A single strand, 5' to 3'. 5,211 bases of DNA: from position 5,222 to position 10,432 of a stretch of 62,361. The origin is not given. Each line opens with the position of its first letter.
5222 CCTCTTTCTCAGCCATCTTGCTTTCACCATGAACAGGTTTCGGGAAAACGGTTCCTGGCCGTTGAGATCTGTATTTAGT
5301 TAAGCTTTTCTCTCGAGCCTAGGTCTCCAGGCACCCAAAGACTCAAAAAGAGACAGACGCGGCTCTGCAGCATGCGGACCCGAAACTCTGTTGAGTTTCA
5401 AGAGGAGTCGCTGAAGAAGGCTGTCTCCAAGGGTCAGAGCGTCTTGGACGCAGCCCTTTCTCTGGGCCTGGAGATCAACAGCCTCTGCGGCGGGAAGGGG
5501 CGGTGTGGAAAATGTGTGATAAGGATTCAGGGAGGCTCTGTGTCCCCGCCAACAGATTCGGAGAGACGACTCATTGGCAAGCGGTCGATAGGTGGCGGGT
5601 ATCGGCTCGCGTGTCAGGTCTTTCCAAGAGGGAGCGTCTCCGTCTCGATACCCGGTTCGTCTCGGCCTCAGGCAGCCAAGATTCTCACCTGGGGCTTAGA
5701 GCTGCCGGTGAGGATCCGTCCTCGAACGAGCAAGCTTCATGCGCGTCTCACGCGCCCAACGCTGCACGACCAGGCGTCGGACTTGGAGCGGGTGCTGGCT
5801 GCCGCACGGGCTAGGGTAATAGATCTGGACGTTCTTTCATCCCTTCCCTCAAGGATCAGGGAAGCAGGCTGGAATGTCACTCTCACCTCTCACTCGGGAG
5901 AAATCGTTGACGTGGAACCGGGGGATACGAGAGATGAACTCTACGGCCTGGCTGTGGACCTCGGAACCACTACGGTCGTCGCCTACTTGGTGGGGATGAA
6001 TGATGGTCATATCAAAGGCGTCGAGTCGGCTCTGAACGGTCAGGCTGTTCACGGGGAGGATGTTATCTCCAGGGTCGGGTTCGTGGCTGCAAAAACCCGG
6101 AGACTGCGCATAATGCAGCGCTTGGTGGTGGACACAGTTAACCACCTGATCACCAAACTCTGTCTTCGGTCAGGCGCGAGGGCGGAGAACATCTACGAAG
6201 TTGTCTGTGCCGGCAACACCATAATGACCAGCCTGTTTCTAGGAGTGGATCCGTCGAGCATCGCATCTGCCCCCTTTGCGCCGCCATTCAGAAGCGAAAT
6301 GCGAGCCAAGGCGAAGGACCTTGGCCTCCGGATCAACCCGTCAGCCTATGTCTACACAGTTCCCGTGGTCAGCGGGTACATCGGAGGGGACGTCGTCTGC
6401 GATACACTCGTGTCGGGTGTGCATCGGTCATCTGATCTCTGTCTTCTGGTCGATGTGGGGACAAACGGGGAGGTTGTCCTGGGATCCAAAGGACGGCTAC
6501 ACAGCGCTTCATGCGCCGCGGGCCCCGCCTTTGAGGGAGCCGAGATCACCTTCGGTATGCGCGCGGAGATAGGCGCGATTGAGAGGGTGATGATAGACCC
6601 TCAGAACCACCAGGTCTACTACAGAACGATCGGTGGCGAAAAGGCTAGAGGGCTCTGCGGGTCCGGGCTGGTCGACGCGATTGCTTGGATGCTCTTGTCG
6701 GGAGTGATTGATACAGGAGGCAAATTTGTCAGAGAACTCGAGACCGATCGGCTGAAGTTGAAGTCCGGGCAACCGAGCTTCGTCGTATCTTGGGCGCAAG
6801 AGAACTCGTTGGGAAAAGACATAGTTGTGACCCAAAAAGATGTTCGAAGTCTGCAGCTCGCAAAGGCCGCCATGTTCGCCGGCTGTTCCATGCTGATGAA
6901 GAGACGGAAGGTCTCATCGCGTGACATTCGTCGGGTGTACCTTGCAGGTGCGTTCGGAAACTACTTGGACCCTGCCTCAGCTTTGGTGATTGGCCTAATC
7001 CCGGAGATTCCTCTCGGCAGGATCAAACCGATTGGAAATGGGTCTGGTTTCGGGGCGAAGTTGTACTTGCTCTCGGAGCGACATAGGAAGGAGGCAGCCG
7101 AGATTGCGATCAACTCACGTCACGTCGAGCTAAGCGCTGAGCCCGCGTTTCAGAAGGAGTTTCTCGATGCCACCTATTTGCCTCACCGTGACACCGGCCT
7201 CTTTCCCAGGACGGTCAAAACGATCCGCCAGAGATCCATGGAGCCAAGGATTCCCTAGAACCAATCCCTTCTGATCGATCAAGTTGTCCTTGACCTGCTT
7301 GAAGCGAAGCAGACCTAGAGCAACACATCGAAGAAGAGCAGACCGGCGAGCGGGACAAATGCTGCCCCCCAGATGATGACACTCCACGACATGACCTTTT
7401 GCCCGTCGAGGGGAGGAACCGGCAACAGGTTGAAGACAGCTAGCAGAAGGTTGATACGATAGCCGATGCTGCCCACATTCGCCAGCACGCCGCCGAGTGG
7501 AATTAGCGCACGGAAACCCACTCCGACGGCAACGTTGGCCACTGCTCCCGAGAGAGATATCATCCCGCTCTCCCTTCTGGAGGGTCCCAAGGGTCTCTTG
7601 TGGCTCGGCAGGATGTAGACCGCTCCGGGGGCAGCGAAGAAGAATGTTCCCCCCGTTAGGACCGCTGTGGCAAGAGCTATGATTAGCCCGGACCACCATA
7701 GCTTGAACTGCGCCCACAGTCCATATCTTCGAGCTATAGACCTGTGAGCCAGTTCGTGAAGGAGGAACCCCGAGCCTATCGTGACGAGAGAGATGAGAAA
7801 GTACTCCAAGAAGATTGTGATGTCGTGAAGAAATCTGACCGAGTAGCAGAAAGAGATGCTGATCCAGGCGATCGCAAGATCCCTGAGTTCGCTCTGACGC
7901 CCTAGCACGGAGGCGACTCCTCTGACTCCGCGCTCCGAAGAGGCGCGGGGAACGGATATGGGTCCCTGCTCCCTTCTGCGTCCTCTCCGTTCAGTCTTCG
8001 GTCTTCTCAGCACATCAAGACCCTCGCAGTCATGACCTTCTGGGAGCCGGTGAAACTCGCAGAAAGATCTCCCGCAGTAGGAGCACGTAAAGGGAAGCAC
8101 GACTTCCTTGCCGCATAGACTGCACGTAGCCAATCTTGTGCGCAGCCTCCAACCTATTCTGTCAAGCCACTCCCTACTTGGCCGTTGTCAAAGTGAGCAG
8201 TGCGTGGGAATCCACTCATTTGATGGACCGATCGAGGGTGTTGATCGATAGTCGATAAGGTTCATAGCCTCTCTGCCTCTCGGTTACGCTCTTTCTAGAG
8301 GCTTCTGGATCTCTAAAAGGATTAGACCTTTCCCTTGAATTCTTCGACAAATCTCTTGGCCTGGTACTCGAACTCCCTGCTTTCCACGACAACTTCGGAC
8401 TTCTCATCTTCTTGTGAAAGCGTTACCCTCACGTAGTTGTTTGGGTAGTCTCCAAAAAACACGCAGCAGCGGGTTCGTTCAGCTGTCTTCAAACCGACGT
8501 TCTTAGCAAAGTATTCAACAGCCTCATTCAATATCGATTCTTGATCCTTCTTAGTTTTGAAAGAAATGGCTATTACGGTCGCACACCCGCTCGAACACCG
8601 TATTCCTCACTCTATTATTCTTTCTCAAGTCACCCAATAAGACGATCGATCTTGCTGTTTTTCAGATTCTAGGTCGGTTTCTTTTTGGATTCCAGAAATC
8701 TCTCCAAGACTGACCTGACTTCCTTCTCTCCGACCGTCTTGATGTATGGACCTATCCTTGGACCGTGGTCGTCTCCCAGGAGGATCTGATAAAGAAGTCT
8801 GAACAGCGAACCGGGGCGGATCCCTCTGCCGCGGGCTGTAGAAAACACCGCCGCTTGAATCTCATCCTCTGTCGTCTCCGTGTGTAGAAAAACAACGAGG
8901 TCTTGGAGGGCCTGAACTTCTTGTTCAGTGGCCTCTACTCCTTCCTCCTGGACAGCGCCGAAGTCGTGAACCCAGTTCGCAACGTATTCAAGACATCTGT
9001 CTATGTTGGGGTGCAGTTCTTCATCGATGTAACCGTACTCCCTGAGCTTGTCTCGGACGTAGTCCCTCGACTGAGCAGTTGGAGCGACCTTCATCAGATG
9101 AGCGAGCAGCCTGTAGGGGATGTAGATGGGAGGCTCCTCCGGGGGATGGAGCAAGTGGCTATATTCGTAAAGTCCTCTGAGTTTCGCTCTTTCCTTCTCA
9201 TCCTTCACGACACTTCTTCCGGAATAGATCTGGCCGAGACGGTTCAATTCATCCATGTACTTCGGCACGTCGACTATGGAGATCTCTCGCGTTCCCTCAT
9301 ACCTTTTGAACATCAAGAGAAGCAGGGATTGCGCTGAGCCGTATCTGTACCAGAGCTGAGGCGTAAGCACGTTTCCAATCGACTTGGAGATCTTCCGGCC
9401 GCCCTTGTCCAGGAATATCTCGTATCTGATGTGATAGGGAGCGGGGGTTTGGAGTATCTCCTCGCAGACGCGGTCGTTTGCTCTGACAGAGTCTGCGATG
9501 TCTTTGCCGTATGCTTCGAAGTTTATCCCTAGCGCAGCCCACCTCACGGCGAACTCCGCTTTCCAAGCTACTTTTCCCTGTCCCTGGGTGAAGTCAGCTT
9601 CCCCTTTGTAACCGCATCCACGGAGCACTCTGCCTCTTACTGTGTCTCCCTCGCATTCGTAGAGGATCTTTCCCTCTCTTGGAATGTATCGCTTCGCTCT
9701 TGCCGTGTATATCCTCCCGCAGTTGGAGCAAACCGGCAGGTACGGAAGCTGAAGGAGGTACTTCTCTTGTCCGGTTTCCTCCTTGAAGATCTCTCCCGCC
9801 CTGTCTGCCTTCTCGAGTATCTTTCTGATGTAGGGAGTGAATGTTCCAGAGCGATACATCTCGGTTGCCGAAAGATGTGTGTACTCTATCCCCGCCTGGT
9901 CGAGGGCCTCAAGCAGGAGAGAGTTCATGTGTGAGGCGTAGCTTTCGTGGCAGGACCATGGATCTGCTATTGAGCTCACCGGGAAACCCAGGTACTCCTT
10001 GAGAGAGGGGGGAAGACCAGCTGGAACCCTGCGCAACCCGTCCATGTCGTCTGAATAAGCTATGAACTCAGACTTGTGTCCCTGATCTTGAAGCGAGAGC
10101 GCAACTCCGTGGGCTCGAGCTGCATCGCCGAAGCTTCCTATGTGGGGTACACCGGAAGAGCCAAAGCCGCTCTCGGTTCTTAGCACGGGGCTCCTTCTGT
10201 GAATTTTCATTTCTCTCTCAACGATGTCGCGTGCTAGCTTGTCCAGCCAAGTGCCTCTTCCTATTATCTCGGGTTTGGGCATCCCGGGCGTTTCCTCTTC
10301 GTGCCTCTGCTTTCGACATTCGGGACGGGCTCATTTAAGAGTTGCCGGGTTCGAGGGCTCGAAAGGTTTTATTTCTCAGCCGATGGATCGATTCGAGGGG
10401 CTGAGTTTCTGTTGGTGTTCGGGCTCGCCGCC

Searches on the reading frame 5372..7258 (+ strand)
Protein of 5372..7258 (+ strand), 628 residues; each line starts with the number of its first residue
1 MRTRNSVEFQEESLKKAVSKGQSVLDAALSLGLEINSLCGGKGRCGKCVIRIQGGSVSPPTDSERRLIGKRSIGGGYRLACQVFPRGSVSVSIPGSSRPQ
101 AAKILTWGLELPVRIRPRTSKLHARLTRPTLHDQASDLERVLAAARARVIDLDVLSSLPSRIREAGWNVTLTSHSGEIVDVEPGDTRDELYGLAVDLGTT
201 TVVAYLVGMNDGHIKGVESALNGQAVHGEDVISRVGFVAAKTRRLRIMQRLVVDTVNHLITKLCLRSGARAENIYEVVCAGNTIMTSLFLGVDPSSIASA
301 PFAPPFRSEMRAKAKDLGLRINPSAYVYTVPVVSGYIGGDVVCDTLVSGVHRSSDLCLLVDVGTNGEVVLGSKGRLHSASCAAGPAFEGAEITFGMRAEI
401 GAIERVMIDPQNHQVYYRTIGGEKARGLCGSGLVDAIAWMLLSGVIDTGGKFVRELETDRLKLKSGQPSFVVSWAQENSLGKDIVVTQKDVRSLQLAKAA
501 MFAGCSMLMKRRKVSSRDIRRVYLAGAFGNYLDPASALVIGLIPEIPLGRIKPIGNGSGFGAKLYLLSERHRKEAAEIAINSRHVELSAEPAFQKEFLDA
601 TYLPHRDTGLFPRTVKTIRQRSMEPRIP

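Call 70: search_protein_families(library=pfam, proteins=[window:5372-7258:+], max_evalue=0.000001)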
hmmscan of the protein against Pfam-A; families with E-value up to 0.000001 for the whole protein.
window:5372-7258:+ (628 aa): 4 families
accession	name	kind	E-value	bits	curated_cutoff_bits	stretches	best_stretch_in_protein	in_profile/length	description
PF14574.11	RACo_C_ter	-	1.9e-94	316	27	1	356-613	2-259/261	C-terminal domain of RACo the ASKHA domain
PF17651.6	Raco_middle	-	2.7e-54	183.7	26.8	1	191-352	1-162/163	RACo middle region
PF17650.6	RACo_linker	-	1.8e-18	66.6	26.2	1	112-187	5-85/86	RACo linker region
PF00111.32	Fer2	-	1.7e-10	41.1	21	1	18-85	12-76/77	2Fe-2S iron-sulfur cluster binding domain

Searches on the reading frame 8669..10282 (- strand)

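Call 70: search_protein_families(library=pfam, proteins=[window:8669-10282:-], max_evalue=0.000001)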
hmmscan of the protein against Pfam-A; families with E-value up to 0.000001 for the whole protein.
window:8669-10282:- (537 aa): 1 family
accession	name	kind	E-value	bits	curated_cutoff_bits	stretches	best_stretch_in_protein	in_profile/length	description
PF01921.24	tRNA-synt_1f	-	2.8e-100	336.2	27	1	11-376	2-358/360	tRNA synthetases class I (K)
